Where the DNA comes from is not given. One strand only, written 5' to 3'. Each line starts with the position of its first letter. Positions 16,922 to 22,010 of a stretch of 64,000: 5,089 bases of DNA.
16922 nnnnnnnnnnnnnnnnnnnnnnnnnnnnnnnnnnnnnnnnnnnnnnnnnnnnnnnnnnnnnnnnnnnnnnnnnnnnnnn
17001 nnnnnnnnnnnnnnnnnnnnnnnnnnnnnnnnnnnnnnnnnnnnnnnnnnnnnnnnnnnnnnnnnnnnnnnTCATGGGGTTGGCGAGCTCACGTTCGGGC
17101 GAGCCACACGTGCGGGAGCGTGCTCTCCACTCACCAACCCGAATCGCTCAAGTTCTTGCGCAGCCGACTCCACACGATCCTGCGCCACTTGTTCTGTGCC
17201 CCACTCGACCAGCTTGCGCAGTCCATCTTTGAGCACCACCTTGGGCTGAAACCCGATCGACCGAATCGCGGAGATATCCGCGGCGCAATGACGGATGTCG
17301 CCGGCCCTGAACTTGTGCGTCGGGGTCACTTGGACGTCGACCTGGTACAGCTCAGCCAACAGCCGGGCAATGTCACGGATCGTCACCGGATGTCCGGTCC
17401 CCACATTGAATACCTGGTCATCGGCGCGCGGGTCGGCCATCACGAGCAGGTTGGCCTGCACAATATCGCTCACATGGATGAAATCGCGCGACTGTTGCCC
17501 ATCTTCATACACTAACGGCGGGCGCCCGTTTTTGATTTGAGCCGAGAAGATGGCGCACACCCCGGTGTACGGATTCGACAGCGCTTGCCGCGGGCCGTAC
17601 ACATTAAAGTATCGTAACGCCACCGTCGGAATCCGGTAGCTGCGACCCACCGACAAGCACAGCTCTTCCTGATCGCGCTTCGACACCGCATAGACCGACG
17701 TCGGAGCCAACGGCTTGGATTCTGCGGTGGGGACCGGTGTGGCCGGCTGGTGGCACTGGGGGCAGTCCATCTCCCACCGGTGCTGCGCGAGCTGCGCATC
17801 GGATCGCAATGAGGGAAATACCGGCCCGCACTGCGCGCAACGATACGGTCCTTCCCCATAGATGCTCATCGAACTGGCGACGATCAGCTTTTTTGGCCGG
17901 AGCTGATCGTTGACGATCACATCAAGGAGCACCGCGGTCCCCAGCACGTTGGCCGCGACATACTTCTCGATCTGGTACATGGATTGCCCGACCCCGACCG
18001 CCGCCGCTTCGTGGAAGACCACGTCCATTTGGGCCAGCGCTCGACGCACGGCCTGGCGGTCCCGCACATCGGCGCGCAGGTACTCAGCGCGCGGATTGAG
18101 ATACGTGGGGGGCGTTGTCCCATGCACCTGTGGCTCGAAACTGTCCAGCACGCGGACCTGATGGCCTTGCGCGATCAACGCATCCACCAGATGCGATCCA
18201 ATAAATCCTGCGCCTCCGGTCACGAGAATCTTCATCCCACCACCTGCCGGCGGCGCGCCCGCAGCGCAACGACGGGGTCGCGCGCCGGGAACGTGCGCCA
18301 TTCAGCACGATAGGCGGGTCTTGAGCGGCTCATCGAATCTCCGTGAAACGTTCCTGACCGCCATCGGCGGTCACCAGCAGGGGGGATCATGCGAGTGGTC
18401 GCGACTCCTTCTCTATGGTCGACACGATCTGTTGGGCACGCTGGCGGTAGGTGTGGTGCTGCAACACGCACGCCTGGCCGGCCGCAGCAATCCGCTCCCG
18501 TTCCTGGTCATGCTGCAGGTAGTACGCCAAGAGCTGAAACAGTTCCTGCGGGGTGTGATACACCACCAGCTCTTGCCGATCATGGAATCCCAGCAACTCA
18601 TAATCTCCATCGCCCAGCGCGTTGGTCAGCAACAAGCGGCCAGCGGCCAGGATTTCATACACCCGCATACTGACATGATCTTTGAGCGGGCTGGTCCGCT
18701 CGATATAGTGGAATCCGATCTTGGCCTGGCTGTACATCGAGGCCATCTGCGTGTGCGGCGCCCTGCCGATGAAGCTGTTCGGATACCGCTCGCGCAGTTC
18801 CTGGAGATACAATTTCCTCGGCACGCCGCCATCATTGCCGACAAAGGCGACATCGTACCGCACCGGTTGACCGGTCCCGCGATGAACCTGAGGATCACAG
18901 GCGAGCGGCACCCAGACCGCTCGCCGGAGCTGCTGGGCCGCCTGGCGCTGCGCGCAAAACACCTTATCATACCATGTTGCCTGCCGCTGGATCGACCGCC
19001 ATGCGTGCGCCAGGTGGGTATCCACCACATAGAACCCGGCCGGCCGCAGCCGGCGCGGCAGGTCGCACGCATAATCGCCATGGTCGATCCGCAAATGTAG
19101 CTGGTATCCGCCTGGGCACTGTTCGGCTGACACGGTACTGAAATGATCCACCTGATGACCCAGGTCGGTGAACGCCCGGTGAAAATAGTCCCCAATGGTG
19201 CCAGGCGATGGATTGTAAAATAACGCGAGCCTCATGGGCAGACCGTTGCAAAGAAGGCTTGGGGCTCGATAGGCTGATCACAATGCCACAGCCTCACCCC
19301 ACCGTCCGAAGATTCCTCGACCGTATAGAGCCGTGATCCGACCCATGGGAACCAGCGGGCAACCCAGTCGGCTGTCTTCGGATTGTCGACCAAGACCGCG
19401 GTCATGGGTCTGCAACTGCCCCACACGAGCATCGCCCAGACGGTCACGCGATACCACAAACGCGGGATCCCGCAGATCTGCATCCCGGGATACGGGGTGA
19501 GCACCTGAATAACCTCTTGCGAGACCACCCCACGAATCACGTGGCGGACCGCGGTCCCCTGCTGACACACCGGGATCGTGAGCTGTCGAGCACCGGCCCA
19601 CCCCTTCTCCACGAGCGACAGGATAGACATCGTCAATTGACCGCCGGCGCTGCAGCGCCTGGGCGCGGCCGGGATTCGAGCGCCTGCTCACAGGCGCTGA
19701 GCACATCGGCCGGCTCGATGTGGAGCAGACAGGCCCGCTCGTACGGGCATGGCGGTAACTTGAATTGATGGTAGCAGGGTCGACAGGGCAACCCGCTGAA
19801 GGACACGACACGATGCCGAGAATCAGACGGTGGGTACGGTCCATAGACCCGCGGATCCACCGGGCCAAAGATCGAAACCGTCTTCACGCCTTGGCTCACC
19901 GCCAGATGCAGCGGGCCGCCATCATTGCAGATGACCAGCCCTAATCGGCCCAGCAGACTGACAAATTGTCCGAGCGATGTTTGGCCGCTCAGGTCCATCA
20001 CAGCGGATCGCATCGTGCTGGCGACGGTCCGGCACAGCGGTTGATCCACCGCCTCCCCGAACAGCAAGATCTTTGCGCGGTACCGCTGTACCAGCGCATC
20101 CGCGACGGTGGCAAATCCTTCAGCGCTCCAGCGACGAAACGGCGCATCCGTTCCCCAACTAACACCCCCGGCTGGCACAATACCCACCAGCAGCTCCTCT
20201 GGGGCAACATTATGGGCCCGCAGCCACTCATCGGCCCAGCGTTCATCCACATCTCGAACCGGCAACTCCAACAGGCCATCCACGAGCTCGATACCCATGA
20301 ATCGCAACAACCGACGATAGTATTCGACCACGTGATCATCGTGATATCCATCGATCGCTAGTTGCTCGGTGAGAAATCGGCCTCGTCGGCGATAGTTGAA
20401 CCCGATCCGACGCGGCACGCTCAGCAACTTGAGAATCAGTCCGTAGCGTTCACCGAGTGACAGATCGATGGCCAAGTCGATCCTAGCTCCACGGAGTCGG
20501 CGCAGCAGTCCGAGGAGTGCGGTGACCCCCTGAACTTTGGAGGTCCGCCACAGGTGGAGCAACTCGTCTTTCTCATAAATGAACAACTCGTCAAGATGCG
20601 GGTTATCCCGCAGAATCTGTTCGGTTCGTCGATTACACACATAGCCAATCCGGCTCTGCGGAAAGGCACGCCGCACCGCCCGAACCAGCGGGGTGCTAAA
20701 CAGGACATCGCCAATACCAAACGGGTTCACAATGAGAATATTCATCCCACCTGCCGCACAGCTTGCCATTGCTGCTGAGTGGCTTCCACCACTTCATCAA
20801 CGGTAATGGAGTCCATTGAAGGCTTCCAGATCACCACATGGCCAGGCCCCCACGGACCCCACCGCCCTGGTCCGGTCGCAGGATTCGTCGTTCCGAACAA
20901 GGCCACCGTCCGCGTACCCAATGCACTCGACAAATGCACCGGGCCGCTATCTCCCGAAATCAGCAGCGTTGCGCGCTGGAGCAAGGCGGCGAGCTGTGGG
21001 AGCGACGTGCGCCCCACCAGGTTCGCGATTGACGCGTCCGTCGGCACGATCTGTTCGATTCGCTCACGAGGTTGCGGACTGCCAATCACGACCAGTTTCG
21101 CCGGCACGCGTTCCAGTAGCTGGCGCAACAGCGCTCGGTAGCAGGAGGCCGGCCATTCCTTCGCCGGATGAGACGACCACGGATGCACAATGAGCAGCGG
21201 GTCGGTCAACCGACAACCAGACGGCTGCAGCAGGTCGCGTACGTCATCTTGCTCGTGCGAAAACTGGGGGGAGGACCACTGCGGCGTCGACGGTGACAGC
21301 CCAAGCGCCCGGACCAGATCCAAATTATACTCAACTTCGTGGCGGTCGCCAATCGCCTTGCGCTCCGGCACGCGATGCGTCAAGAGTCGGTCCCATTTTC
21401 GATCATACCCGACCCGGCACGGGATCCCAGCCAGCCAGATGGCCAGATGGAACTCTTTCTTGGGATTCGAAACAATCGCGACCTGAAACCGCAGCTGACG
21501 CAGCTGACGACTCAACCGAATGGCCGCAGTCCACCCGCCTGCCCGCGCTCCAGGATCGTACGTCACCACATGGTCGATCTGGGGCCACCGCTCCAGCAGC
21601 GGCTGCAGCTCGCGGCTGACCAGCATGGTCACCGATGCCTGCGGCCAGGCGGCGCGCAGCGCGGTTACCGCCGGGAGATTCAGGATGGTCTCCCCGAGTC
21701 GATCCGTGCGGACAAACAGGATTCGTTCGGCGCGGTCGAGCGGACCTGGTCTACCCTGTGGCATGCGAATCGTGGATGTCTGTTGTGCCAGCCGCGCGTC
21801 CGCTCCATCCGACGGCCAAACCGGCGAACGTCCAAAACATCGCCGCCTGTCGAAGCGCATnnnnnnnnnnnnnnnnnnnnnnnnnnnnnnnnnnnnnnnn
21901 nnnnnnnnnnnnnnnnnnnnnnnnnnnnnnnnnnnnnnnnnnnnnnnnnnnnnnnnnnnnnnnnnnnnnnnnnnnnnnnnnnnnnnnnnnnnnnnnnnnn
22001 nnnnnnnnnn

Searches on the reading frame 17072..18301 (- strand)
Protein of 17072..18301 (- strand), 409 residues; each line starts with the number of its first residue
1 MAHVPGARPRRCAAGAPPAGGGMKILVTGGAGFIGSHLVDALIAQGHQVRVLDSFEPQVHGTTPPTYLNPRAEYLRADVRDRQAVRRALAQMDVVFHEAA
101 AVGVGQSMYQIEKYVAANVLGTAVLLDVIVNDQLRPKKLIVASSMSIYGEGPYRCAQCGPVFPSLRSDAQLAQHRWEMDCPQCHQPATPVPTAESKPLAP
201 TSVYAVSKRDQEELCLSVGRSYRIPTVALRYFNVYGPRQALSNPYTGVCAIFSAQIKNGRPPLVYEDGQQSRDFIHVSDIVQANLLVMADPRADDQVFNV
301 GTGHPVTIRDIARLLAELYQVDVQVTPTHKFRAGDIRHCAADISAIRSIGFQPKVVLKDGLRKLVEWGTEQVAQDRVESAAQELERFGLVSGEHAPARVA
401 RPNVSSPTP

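Call 71: search_protein_families(library=pfam, proteins=[window:17072-18301:-], max_evalue=0.0001)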
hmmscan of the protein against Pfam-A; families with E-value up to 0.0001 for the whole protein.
window:17072-18301:- (409 aa): 10 families
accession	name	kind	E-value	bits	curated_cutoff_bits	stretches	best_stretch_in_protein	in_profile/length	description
PF01370.27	Epimerase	-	4.8e-56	190.3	20.9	2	191-301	126-240/240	NAD dependent epimerase/dehydratase family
PF16363.11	GDP_Man_Dehyd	-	6.6e-47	161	27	2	189-363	138-331/332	GDP-mannose 4,6 dehydratase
PF01073.25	3Beta_HSD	-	2.5e-23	82.9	22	1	26-150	1-122/280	3-beta hydroxysteroid dehydrogenase/isomerase family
PF02719.21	Polysacc_synt_2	-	1.5e-19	70.7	20.2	2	25-134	1-120/293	Polysaccharide biosynthesis protein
PF07993.18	NAD_binding_4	-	6e-10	39.2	20.1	1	84-253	81-220/258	Male sterility protein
PF13460.12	NAD_binding_10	-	1.6e-08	35.1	27.2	1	29-152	1-106/184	NAD(P)H-binding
PF05368.20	NmrA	-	1.4e-07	31.8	27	1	24-100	4-78/298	NmrA-like family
PF04321.23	RmlD_sub_bind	-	2.8e-07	30.3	27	1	23-125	1-85/287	RmlD substrate binding domain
PF00106.31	adh_short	-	1.7e-05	24.9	26.6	1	25-93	3-72/195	short chain dehydrogenase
PF08659.16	KR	-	3.1e-05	24.4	22.6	0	25-146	3-138/180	KR domain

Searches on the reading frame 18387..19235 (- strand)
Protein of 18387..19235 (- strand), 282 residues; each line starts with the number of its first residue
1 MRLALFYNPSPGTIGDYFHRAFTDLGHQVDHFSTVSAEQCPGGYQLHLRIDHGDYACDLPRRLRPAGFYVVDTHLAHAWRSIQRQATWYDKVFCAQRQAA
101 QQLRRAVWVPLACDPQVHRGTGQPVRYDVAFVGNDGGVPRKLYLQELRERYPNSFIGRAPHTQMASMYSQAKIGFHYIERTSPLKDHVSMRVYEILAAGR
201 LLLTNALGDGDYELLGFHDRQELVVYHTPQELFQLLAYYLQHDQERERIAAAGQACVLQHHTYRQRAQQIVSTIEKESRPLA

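Call 70: search_protein_families(library=pfam, proteins=[window:18387-19235:-], max_evalue=0.0001)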
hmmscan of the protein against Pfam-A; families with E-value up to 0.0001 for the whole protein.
window:18387-19235:- (282 aa): 1 family
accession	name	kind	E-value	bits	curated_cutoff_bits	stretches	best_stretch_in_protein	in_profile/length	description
PF13524.12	Glyco_trans_1_2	-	2.4e-26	92.8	25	1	134-271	22-143/144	Glycosyl transferase-like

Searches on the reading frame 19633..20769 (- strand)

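Call 70: search_protein_families(library=pfam, proteins=[window:19633-20769:-], max_evalue=0.0001)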
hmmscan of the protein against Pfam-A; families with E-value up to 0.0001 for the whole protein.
window:19633-20769:- (378 aa): 1 family
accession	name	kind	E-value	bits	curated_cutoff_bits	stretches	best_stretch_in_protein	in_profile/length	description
PF01075.23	Glyco_transf_9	-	2.4e-26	93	22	1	88-332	4-236/247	Glycosyltransferase family 9 (heptosyltransferase)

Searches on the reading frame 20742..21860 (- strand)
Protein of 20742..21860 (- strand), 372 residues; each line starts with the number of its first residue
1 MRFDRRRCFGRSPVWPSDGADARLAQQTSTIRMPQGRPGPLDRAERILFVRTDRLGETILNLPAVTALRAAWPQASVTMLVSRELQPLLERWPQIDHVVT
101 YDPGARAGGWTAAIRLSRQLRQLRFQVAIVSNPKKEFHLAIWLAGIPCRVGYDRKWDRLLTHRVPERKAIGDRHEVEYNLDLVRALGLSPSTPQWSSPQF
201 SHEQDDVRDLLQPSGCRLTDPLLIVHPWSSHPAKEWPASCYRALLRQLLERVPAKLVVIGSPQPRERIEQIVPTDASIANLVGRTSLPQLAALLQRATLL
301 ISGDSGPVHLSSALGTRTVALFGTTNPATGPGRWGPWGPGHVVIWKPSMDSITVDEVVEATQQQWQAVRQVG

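Call 70: search_protein_families(library=pfam, proteins=[window:20742-21860:-], max_evalue=0.0001)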
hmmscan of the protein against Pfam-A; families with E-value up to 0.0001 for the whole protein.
window:20742-21860:- (372 aa): 1 family
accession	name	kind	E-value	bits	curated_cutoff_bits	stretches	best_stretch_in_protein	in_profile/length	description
PF01075.23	Glyco_transf_9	-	1e-35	123.7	22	1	115-349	3-232/247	Glycosyltransferase family 9 (heptosyltransferase)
